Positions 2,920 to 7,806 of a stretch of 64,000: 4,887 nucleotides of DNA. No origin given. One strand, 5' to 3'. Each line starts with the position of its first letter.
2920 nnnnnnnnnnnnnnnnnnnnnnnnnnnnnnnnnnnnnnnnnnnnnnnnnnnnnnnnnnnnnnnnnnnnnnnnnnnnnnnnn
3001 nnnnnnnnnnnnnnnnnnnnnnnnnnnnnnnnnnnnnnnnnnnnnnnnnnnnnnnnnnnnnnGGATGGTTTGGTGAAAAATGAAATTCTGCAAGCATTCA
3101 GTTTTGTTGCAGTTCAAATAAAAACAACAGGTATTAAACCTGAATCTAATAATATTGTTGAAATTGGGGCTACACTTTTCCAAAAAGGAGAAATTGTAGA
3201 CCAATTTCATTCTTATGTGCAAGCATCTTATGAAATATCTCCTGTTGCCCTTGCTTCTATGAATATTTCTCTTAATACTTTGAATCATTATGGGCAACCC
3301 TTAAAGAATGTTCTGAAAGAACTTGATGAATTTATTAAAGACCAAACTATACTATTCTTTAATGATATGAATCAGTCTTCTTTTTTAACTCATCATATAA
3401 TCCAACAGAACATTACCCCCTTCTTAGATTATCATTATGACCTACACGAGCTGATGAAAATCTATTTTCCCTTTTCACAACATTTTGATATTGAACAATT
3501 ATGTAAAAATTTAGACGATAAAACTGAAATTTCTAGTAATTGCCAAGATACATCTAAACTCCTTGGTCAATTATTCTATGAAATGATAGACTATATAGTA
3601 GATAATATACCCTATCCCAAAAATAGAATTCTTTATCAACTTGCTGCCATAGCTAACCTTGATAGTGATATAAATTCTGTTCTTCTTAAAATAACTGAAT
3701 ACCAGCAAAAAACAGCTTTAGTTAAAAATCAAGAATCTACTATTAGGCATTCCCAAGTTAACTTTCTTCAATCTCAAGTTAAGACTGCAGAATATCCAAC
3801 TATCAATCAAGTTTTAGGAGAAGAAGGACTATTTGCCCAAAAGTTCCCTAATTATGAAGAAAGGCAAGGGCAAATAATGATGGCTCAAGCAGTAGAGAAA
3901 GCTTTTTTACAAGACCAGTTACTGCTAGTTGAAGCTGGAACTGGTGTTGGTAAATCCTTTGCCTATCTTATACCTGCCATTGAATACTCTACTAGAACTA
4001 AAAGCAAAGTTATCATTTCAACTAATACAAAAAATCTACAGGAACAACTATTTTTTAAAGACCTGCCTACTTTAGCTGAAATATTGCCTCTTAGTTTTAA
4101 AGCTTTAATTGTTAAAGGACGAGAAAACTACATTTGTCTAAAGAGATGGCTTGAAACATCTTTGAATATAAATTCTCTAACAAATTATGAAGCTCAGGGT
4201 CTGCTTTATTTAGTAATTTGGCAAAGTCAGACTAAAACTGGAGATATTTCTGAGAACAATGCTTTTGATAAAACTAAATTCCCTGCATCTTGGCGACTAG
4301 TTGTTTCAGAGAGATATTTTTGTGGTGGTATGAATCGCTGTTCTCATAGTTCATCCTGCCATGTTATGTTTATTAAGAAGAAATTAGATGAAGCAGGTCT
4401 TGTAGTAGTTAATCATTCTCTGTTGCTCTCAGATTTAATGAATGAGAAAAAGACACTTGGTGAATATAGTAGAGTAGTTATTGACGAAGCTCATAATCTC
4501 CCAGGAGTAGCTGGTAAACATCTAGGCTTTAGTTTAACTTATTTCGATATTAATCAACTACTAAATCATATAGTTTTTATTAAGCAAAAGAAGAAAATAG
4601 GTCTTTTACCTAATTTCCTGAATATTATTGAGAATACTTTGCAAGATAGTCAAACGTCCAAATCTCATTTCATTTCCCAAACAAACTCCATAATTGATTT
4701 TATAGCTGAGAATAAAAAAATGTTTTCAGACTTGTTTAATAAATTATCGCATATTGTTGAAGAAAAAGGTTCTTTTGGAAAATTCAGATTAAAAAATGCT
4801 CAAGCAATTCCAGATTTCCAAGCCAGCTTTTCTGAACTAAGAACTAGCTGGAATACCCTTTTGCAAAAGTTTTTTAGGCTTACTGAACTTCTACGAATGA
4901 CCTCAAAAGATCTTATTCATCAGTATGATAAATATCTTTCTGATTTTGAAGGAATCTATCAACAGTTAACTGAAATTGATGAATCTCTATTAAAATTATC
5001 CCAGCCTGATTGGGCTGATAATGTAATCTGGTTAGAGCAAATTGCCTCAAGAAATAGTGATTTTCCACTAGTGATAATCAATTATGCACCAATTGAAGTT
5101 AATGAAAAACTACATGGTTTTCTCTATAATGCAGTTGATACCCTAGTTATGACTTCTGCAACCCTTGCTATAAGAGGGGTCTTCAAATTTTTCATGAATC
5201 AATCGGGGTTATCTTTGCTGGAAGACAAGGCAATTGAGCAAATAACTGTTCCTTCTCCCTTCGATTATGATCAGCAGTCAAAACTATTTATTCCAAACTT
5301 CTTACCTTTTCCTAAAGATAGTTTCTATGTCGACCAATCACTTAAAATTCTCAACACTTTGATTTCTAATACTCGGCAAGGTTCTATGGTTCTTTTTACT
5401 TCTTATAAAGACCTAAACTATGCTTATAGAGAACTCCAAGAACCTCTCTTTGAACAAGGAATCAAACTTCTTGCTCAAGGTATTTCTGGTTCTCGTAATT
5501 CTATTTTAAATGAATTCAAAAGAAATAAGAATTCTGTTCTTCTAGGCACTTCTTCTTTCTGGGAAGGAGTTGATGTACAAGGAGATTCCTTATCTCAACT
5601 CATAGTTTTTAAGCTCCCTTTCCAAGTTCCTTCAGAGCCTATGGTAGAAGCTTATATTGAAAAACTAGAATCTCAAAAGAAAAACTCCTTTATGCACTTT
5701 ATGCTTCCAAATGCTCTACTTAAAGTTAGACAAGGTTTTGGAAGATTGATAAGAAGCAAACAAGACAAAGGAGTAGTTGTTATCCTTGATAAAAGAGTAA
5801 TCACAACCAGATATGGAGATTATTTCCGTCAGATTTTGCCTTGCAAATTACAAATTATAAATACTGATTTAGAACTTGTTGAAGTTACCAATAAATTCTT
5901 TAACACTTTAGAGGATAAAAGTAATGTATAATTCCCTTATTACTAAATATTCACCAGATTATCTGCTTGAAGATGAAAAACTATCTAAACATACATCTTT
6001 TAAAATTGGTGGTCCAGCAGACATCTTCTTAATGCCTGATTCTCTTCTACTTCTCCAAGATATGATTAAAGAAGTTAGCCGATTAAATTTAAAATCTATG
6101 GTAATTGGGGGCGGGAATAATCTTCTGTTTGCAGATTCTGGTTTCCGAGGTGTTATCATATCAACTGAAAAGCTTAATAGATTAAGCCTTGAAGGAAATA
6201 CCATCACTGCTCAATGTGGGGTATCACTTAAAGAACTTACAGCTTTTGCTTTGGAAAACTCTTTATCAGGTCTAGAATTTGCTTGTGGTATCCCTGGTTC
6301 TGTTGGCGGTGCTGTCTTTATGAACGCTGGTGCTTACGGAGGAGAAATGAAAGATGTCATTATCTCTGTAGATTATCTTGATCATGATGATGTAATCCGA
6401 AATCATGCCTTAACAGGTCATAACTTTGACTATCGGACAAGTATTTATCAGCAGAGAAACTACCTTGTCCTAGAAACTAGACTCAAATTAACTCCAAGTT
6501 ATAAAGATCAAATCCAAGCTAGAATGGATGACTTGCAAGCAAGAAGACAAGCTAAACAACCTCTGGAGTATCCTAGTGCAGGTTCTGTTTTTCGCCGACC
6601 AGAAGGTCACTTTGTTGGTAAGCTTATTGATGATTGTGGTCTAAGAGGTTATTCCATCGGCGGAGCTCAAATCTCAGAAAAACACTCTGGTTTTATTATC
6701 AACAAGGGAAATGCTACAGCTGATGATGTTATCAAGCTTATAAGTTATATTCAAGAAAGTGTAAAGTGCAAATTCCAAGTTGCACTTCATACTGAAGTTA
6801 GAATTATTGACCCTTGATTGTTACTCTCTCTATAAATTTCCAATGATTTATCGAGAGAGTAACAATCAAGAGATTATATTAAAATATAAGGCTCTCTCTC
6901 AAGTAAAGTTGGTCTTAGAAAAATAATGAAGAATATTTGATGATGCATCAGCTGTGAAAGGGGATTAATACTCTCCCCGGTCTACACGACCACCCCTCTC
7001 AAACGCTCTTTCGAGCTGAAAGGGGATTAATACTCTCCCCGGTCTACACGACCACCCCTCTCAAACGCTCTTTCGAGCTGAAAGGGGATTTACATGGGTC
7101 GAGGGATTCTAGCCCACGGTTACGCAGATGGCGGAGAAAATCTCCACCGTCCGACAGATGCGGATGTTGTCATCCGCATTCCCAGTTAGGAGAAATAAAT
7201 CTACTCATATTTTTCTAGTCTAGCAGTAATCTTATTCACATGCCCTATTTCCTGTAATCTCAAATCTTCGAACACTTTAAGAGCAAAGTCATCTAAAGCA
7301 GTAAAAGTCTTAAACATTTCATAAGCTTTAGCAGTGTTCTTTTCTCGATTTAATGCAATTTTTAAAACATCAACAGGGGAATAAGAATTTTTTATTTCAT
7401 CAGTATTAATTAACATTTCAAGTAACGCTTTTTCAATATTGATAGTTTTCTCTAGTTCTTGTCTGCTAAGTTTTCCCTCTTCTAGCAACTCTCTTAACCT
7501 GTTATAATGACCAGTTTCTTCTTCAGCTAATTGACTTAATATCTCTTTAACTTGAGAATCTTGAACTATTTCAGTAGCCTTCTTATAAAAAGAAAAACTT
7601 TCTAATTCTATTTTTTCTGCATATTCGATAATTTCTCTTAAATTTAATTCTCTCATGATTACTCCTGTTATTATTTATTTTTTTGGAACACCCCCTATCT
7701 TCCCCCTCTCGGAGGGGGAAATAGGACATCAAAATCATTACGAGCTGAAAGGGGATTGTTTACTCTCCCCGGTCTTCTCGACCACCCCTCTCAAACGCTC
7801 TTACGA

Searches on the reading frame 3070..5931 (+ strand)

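Call 67: search_protein_families(library=pfam, max_evalue=0.00001, proteins=[window:3070-5931:+])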
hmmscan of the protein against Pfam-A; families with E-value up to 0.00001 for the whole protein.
window:3070-5931:+ (953 aa): 2 families
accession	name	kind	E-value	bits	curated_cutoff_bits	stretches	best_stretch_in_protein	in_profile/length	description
PF13307.12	Helicase_C_2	-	3.2e-48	164.4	25.3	1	763-924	3-168/170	Helicase C-terminal domain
PF00270.35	DEAD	-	1.7e-11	44.6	26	1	277-328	9-62/167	DEAD/DEAH box helicase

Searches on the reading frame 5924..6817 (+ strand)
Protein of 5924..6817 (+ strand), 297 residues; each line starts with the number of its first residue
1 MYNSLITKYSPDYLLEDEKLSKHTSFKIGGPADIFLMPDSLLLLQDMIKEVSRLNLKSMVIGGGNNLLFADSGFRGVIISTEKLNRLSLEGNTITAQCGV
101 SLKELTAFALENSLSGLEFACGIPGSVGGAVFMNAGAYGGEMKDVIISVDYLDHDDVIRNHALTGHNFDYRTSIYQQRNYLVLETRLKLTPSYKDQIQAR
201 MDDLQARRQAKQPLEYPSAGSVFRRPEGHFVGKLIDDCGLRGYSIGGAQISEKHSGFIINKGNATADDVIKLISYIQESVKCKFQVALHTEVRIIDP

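Call 67: search_protein_families(library=pfam, max_evalue=0.00001, proteins=[window:5924-6817:+])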
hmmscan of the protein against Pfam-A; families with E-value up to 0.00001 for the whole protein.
window:5924-6817:+ (297 aa): 2 families
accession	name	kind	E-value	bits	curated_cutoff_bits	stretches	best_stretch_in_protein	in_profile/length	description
PF02873.21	MurB_C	-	1.1e-38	131.8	27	1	196-295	1-99/99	UDP-N-acetylenolpyruvoylglucosamine reductase, C-terminal domain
PF01565.28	FAD_binding_4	-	2.7e-22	79.4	26.4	1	33-156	2-133/139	FAD binding domain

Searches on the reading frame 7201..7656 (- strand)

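Call 67: search_protein_families(library=pfam, max_evalue=0.00001, proteins=[window:7201-7656:-])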
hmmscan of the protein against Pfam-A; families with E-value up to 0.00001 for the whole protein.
window:7201-7656:- (151 aa): 2 families
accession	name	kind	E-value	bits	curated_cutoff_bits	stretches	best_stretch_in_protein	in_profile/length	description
PF02915.23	Rubrerythrin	-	8.6e-10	39.6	22.8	1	8-142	1-132/137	Rubrerythrin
PF13668.12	Ferritin_2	-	4.5e-07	30.5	24.7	0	8-64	4-68/138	Ferritin-like domain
